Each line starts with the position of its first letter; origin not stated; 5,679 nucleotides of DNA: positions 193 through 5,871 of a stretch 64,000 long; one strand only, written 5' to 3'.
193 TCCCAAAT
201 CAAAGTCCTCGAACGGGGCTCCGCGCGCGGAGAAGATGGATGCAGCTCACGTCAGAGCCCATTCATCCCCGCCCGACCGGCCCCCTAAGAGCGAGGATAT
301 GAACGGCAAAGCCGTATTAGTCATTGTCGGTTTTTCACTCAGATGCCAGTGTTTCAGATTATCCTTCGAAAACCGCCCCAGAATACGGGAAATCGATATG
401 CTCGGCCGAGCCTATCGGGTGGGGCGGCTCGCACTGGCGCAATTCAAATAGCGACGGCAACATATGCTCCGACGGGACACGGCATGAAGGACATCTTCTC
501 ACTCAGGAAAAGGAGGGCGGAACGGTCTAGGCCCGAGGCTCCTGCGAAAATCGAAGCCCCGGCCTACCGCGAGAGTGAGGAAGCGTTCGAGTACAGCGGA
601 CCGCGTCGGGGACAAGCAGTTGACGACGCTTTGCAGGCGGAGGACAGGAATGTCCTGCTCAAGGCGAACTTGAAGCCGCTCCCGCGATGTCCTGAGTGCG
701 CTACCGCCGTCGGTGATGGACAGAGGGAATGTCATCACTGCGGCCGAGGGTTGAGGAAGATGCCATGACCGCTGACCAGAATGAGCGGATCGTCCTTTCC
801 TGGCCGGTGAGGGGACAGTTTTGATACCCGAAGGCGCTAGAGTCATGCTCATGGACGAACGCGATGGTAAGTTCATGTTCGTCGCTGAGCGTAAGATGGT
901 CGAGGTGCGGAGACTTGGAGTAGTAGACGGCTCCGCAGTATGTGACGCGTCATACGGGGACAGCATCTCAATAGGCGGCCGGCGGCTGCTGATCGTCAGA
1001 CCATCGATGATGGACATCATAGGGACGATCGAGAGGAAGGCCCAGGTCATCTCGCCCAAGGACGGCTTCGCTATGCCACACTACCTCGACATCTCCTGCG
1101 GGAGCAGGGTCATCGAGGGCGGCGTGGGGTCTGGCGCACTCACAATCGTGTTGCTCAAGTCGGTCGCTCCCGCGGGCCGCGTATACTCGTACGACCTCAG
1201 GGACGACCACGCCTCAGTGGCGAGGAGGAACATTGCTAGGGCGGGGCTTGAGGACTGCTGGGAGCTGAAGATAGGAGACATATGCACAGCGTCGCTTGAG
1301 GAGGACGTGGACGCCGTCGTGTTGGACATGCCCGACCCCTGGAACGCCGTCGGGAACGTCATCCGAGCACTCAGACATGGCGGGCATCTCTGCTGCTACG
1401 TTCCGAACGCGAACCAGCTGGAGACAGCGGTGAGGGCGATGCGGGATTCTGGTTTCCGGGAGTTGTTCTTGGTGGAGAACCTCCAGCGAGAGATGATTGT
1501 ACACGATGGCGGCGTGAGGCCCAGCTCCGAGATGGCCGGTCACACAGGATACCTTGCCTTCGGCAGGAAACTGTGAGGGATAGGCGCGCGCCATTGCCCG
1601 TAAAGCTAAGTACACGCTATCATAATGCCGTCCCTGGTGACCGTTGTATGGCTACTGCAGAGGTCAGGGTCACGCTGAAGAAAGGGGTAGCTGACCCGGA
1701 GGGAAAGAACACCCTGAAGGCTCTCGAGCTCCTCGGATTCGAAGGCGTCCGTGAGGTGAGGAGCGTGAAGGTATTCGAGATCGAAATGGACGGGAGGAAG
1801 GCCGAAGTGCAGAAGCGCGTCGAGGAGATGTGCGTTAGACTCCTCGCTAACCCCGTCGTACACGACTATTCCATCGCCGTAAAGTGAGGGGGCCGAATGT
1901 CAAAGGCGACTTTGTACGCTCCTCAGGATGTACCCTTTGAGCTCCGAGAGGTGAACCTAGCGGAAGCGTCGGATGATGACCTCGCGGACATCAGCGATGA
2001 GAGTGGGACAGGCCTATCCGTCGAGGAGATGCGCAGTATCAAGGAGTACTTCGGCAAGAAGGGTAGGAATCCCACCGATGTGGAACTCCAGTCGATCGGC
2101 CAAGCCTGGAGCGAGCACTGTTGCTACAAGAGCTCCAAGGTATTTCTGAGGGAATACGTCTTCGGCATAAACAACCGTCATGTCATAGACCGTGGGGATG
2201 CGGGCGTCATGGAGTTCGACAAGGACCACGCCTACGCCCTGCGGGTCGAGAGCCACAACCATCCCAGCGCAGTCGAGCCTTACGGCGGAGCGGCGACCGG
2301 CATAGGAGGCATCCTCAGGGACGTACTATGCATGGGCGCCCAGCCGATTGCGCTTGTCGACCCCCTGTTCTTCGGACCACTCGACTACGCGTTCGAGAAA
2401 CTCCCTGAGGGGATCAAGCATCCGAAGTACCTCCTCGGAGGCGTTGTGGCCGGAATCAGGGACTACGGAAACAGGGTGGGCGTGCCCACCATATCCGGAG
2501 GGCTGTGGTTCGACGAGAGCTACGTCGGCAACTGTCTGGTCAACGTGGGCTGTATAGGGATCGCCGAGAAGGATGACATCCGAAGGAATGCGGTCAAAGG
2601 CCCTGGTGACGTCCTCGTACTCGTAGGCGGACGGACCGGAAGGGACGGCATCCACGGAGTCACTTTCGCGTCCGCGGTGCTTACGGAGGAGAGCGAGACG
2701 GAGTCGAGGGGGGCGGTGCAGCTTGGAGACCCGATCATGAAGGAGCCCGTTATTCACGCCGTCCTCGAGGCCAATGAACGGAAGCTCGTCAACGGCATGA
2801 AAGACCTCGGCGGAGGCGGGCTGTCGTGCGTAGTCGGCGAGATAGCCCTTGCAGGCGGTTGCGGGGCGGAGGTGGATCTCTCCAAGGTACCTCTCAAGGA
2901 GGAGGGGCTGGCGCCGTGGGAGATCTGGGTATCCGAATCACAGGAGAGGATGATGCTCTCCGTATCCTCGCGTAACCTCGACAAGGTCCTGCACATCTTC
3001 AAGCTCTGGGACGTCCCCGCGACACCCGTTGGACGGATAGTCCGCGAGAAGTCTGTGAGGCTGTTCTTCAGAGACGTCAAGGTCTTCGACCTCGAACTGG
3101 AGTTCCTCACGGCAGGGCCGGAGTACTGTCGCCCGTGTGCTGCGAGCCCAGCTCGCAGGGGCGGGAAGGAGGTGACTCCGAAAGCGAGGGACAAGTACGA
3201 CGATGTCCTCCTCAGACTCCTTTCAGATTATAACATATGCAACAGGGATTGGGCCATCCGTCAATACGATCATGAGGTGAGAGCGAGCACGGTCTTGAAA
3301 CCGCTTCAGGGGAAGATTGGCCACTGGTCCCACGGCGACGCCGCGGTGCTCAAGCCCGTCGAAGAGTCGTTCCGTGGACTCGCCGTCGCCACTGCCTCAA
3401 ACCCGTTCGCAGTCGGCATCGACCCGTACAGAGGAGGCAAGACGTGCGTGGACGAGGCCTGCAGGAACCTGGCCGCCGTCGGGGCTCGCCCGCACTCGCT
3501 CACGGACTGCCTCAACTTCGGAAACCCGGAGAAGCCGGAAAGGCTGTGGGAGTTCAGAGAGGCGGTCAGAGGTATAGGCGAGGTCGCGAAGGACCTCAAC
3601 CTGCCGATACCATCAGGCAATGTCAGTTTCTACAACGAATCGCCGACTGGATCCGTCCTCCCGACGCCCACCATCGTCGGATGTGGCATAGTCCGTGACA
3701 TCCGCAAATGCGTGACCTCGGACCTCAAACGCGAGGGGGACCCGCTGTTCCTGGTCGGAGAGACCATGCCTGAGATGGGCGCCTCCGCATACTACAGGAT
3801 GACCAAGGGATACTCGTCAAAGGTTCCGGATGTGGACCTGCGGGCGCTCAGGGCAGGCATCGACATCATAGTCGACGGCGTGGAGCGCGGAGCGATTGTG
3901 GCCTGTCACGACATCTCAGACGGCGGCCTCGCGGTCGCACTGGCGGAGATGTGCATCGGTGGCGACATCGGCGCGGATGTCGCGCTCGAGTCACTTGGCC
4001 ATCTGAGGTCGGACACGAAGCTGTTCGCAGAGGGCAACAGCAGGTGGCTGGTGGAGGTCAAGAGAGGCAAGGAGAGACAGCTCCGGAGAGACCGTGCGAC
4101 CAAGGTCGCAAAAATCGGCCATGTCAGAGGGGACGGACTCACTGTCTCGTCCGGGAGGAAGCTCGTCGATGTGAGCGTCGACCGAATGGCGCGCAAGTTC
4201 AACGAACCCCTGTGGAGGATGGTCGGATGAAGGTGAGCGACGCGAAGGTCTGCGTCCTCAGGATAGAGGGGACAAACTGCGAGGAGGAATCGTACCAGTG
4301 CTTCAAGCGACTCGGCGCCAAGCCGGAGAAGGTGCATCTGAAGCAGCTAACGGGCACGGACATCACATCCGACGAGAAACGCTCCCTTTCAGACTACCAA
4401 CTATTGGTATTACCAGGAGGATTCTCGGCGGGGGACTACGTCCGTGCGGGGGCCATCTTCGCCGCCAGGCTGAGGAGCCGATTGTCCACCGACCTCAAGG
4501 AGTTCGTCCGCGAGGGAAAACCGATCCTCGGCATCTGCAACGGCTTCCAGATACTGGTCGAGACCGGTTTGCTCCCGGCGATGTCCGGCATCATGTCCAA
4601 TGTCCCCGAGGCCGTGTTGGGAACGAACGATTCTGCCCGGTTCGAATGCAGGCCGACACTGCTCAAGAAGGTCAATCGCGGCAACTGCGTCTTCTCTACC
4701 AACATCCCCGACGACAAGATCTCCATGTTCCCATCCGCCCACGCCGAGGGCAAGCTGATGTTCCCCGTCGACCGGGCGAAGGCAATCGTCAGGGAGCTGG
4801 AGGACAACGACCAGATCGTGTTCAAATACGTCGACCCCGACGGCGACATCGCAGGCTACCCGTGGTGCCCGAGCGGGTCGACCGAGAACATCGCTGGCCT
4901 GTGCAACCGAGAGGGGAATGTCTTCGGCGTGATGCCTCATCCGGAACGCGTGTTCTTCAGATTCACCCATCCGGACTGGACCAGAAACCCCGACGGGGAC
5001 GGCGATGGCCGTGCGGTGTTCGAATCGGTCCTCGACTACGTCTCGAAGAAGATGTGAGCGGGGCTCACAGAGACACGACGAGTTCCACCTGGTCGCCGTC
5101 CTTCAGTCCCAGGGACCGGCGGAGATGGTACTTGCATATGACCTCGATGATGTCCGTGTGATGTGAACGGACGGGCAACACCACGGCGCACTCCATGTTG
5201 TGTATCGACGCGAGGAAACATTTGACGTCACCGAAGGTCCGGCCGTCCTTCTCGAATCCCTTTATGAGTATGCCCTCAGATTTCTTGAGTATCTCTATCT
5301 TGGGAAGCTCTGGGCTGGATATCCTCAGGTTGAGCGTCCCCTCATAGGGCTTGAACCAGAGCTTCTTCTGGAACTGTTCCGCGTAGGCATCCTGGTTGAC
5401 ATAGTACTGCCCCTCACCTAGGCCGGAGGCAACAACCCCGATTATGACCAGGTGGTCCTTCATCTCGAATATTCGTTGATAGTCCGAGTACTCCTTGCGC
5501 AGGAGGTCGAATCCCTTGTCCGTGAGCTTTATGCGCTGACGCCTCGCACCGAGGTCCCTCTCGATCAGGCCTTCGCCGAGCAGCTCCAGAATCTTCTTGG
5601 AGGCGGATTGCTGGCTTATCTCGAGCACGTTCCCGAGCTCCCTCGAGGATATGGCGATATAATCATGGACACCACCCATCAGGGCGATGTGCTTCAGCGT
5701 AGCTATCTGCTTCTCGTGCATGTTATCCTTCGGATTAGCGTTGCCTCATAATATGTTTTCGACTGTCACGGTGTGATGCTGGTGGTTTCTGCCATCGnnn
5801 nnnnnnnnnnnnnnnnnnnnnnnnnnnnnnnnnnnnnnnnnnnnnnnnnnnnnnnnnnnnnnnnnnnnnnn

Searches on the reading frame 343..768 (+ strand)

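Call 28: search_protein_families(library=pfam, proteins=[window:343-768:+])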
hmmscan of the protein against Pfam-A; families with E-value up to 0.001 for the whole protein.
window:343-768:+ (141 aa): 1 family
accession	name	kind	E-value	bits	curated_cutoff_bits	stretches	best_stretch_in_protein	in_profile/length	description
PF13240.11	Zn_Ribbon_1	-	0.00014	22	25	1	116-136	2-22/23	zinc-ribbon domain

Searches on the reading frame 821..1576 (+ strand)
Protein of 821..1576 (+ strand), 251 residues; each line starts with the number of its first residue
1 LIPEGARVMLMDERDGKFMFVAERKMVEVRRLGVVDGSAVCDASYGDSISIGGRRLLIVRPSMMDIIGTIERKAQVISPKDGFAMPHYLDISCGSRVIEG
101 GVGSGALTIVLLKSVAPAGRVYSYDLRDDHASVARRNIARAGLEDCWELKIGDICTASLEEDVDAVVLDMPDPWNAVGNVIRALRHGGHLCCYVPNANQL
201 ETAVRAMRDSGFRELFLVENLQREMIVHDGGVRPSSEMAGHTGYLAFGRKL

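Call 28: search_protein_families(library=pfam, proteins=[window:821-1576:+])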
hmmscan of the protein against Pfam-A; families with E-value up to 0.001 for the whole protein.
window:821-1576:+ (251 aa): 8 families
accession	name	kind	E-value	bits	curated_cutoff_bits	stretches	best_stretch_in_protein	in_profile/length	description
PF08704.16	GCD14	-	1.3e-35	123.7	26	1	70-227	17-179/247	tRNA methyltransferase complex GCD14 subunit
PF13847.12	Methyltransf_31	-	9.6e-08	32.3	27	1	94-199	4-117/145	Methyltransferase domain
PF13649.12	Methyltransf_25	-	1.1e-06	29.6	27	1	97-188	1-97/97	Methyltransferase domain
PF01135.25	PCMT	-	6.7e-06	26.5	20.3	1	65-153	45-132/210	Protein-L-isoaspartate(D-aspartate) O-methyltransferase (PCMT)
PF08241.18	Methyltransf_11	-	2.1e-05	25.5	21.2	1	100-192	3-95/95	Methyltransferase domain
PF13578.12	Methyltransf_24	-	6.3e-05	24.2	26.3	1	98-184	1-90/105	Methyltransferase domain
PF01170.24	UPF0020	-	0.00065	19.9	22.3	0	120-171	78-130/197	RMKL-like, methyltransferase domain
PF08242.18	Methyltransf_12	-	0.00083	20.5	30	0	101-190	4-98/98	Methyltransferase domain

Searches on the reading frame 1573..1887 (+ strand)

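Call 28: search_protein_families(library=pfam, proteins=[window:1573-1887:+])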
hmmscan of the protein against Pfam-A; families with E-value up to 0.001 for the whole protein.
window:1573-1887:+ (104 aa): 1 family
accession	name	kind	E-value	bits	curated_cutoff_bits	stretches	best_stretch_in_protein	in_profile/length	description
PF02700.19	PurS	-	2.3e-27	95.4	22.2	1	29-102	2-76/77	Phosphoribosylformylglycinamidine (FGAM) synthase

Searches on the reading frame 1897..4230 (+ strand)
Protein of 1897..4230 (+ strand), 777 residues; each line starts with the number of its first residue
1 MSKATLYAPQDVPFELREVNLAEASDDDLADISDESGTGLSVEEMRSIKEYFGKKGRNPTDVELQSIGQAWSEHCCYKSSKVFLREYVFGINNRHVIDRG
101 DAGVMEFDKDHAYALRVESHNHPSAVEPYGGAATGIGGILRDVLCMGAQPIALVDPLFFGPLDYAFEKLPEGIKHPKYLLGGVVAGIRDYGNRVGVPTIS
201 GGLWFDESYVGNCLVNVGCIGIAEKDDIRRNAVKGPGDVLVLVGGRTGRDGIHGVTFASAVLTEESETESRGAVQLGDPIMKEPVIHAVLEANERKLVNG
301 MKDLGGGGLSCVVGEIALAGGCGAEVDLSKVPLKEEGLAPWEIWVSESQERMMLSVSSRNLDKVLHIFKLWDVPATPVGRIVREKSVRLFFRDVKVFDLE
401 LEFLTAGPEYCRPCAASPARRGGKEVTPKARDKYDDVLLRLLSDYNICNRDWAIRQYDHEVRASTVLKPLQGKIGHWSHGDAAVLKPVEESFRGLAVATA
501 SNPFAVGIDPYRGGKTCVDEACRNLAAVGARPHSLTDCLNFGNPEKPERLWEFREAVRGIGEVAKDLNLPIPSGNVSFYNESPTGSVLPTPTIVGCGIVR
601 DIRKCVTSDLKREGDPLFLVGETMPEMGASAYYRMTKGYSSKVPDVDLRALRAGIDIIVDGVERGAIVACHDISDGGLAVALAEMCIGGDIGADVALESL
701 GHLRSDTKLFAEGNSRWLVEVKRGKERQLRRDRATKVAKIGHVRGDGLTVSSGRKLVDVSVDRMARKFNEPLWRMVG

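Call 28: search_protein_families(library=pfam, proteins=[window:1897-4230:+])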
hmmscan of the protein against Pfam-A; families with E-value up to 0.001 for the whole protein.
window:1897-4230:+ (777 aa): 3 families
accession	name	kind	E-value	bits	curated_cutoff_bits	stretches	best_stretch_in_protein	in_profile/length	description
PF02769.27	AIRS_C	-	2.1e-54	184.4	23.1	2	235-390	1-154/156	AIR synthase related protein, C-terminal domain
PF00586.29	AIRS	-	9.8e-46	155.2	24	2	100-223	2-112/112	AIR synthase related protein, N-terminal domain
PF18072.6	FGAR-AT_linker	-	9e-18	65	26.6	1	29-78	1-50/50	Formylglycinamide ribonucleotide amidotransferase linker domain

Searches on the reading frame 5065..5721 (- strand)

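Call 28: search_protein_families(library=pfam, proteins=[window:5065-5721:-])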
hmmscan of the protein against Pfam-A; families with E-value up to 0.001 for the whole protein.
window:5065-5721:- (218 aa): 1 family
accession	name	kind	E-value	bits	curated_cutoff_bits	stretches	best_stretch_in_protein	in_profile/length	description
PF01982.22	CTP-dep_RFKase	-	9.3e-43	145.5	25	1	97-216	1-121/121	Domain of unknown function DUF120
